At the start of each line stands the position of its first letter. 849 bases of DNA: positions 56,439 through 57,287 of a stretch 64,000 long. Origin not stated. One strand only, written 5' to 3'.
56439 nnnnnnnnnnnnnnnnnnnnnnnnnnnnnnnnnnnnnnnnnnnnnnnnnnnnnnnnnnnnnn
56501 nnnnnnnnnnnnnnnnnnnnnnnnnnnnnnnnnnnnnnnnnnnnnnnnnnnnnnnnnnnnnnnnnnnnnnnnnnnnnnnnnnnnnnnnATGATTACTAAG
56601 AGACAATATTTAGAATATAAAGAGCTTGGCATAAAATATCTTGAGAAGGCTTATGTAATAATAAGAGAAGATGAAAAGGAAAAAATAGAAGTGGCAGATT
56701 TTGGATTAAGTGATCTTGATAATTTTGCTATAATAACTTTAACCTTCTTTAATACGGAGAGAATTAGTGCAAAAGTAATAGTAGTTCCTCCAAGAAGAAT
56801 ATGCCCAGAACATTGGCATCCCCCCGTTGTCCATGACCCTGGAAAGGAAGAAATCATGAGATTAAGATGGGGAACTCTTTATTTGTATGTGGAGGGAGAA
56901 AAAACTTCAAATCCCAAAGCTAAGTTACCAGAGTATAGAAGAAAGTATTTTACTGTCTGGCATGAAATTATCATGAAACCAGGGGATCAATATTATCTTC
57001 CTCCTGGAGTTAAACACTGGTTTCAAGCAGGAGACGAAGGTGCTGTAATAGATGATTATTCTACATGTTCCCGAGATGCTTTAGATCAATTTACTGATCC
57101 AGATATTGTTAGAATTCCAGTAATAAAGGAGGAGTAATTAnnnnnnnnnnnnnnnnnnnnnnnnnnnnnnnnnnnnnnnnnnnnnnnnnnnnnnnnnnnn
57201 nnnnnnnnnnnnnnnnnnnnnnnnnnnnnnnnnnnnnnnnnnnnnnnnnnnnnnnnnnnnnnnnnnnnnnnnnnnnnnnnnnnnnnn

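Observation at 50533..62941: GntR-controlled multi-operon locus combining TTT uptake, DUF1537 kinase, split transketolase, BKACE and crotonase: candidate undescribed acid-sugar catabolic route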

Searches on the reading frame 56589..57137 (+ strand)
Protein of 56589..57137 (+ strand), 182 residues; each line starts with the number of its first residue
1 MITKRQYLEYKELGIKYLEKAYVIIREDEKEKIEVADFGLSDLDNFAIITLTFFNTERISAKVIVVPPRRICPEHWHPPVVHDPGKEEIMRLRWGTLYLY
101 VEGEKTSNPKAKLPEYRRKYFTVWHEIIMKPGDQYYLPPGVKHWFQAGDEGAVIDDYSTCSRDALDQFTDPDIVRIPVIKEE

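Call 3: search_protein_families(library=pfam, proteins=[window:56589-57137:+])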
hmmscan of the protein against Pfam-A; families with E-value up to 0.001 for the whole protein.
window:56589-57137:+ (182 aa): 3 families
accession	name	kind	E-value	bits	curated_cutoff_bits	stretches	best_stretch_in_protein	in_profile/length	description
PF07883.17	Cupin_2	-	3.5e-05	23.8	27.2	0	126-150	37-62/70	Cupin domain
PF07385.18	Lyx_isomer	-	7.2e-05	22.5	20.8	1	34-182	53-211/222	D-lyxose isomerase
PF08007.18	JmjC_2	-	0.00026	20.9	22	1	107-150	70-111/127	JmjC domain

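Call 13: search_protein_families(library=ncbifam, proteins=[window:56589-57137:+], max_evalue=0.00001)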
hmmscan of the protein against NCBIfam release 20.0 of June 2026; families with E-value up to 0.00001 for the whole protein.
window:56589-57137:+ (182 aa): 0 families

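Call 71: find_related_loci(query=A3, collection=metagenome_contigs, flank=10000)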
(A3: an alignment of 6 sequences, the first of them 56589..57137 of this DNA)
Query A3 (182 aa) in metagenome_contigs; peptide patterns used: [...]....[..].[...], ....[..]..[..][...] (x = any residue, [..] = any of these).
600 stretches matched a pattern (row limit reached: there are more); 486 encode a relative of the query (tblastn E <= 1e-3); the best 80 are kept; 80 distinct loci.
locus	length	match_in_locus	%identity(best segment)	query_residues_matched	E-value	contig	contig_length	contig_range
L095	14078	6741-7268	57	1-176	6e-69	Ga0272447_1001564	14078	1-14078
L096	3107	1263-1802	57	1-180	1e-67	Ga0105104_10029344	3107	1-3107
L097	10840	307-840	56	2-179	2e-65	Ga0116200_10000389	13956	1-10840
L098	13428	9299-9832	56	2-179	2e-65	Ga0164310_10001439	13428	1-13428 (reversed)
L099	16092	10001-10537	55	1-179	1e-65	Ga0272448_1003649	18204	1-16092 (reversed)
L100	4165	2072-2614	54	2-182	3e-65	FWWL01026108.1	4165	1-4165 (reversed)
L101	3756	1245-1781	54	1-179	2e-64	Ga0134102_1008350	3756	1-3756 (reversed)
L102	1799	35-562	53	1-176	2e-66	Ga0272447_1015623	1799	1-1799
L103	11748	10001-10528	52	1-176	4e-64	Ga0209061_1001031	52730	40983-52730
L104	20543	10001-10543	52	1-181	6e-64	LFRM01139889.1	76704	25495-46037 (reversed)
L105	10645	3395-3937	51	1-181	5e-64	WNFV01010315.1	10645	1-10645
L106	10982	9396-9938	52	1-181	6e-64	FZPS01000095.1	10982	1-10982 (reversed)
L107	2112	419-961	51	1-181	1e-64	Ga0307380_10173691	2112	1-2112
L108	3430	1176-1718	51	1-181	2e-63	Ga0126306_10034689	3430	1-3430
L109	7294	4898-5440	52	1-181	3e-63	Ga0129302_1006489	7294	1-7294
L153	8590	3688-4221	51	1-179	1e-58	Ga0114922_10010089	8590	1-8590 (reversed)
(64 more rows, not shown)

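Call 79: search_protein_families(library=ncbifam, proteins=[L153:902-2200:+, L153:2409-3686:+, L153:6161-7264:+], max_evalue=0.001)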
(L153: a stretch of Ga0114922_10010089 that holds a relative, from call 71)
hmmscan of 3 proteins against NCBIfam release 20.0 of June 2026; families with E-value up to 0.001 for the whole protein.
L153:902-2200:+ (432 aa): 6 families
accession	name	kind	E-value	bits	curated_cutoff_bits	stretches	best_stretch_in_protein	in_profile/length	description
NF052595.1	NPN_LarAH5_MAR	equivalog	9.7e-59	199.4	462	1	6-428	1-412/415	nickel-dependent malate racemase, LarAH5 family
NF052593.1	NPN_racem_MAR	equivalog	9.3e-57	192.5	500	1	6-425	1-409/415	nickel-dependent malate racemase, LarAH6 family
NF033504.2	Ni_dep_LarA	equivalog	8.2e-47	159.9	460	1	5-422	1-414/422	nickel-dependent lactate racemase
NF052525.1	NPN_LarAH10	equivalog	9.8e-44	149.7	540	1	4-404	1-398/426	NPN-dependent 2-hydroxyacid racemase, LarAH10 family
NF052594.1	NPN_18_hexonate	equivalog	0.00073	18.3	500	0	43-197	10-170/411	nickel-dependent putative hexonate epimerase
NF052515.1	NPN_iso_grp_22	equivalog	0.00075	18.5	400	0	39-171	20-148/392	nickel pincer cofactor-dependent isomerase, group 22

L153:2409-3686:+ (425 aa): 0 families

L153:6161-7264:+ (367 aa): 9 families
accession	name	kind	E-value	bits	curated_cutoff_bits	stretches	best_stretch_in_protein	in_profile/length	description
TIGR04380.1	myo_inos_iolG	equivalog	6.3e-33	114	355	1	33-362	7-329/330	inositol 2-dehydrogenase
NF040723.1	UDP-GlcNAcDh_Arch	equivalog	1.3e-28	100.5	450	1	33-261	6-219/302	UDP-N-acetylglucosamine 3-dehydrogenase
NF052479.1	LevoglcsnDh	equivalog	4.5e-26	91.4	650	1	34-230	10-214/386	levoglucosan dehydrogenase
NF041392.1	XylDh_Gfo6_Halo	equivalog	1.3e-20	73.5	350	1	49-363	39-349/350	D-xylose 1-dehydrogenase Gfo6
NF058561.1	BT_2158_fam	equivalog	1.7e-13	50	750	1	30-172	40-179/487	glycoside 3-dehydrogenase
NF052679.1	InsChiInosDhIolG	equivalog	3.7e-11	42.7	540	1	48-177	24-155/343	bifunctional inositol 2-dehydrogenase/D-chiro-inositol 1-dehydrogenase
NF007574.0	PRK10206.1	equivalog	4.2e-11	42.5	352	1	60-232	36-201/345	oxidoreductase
NF008607.0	PRK11579.1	subfamily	1.1e-10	41.1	330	1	33-247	10-218/346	oxidoreductase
NF058563.1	BT_2159_fam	equivalog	6.4e-10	38.6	650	1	33-219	6-184/350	disaccharide 3-dehydrogenase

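Call 88: search_protein_families(library=pfam, proteins=[L153:2409-3686:+], max_evalue=0.01)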
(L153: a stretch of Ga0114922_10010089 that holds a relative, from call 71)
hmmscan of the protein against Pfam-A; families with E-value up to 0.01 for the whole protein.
L153:2409-3686:+ (425 aa): 0 families
